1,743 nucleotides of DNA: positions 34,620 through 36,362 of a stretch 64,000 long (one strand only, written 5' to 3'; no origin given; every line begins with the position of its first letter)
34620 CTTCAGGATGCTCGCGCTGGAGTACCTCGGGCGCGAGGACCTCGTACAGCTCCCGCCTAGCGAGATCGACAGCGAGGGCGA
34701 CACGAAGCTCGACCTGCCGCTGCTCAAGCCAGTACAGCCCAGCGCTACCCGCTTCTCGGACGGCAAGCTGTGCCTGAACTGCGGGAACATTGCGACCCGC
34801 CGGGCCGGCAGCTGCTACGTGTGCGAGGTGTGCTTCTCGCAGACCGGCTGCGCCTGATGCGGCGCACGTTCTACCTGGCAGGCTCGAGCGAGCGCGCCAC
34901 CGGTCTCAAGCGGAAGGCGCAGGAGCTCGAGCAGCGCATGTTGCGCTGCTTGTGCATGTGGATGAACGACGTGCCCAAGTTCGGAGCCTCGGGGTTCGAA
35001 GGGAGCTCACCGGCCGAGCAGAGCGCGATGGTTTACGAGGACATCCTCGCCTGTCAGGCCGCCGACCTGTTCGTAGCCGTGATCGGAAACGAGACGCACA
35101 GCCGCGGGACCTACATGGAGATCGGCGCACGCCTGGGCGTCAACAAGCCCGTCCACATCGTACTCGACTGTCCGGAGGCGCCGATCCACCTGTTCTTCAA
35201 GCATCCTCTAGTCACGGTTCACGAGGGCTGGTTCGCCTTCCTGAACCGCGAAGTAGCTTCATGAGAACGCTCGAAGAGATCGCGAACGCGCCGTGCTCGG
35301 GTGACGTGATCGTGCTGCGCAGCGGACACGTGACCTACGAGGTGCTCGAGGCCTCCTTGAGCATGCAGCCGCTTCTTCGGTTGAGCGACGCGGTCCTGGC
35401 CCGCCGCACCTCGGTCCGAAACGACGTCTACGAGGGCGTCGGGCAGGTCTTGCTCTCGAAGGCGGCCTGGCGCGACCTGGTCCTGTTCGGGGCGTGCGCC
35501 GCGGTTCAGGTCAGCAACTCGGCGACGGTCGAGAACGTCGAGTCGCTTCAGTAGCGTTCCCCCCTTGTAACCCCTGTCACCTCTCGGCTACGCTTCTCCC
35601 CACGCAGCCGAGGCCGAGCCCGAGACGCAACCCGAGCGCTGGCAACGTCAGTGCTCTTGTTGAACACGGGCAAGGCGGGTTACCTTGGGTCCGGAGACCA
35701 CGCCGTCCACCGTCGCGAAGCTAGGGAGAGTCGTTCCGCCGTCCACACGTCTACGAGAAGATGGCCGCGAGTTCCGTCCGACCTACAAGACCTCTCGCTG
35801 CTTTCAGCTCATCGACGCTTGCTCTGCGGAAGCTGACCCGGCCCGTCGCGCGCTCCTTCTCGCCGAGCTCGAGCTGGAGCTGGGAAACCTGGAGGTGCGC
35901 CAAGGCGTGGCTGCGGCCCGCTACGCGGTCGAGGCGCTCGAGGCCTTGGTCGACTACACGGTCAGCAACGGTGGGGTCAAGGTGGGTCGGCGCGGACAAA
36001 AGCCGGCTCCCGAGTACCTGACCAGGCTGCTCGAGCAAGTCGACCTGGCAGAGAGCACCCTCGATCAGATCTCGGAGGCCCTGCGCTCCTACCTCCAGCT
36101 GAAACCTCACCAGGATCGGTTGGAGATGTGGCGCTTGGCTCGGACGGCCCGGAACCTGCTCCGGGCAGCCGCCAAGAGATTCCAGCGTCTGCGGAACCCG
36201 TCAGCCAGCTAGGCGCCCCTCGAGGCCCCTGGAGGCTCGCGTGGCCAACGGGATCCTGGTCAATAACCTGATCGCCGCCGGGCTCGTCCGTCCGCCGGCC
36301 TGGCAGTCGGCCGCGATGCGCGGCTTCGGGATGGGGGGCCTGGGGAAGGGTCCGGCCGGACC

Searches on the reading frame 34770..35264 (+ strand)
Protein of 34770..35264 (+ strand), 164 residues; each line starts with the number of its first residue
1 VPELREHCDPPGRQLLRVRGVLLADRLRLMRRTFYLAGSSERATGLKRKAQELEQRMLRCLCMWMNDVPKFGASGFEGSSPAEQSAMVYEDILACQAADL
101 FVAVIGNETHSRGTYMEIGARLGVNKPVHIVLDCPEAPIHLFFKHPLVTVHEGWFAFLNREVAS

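Call 8: search_protein_families(library=pfam, proteins=[window:34770-35264:+], max_evalue=0.01)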
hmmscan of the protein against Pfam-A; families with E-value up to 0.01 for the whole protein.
window:34770-35264:+ (164 aa): 1 family
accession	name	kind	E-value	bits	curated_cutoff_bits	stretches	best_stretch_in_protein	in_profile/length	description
PF05014.21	Nuc_deoxyrib_tr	-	1.2e-06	29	28.8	1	35-132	2-97/117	Nucleoside 2-deoxyribosyltransferase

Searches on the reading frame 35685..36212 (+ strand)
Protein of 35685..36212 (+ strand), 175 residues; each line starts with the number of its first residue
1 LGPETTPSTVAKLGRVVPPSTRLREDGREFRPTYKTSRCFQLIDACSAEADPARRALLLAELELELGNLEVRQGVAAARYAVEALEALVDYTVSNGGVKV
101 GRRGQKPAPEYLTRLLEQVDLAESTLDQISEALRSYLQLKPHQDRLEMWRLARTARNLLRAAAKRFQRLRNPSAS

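Call 8: search_protein_families(library=pfam, proteins=[window:35685-36212:+], max_evalue=0.01)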
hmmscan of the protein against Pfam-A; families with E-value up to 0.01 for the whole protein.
window:35685-36212:+ (175 aa): 1 family
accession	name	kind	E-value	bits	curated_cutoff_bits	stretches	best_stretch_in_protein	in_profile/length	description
PF19956.5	EAD2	-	0.0066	17.1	23.8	0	120-156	14-50/81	Effector-associated domain 2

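Call 122: search_protein_families(library=padloc, proteins=[window:35685-36212:+], max_evalue=0.01)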
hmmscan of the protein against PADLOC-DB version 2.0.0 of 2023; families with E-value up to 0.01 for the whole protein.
window:35685-36212:+ (175 aa): 0 families
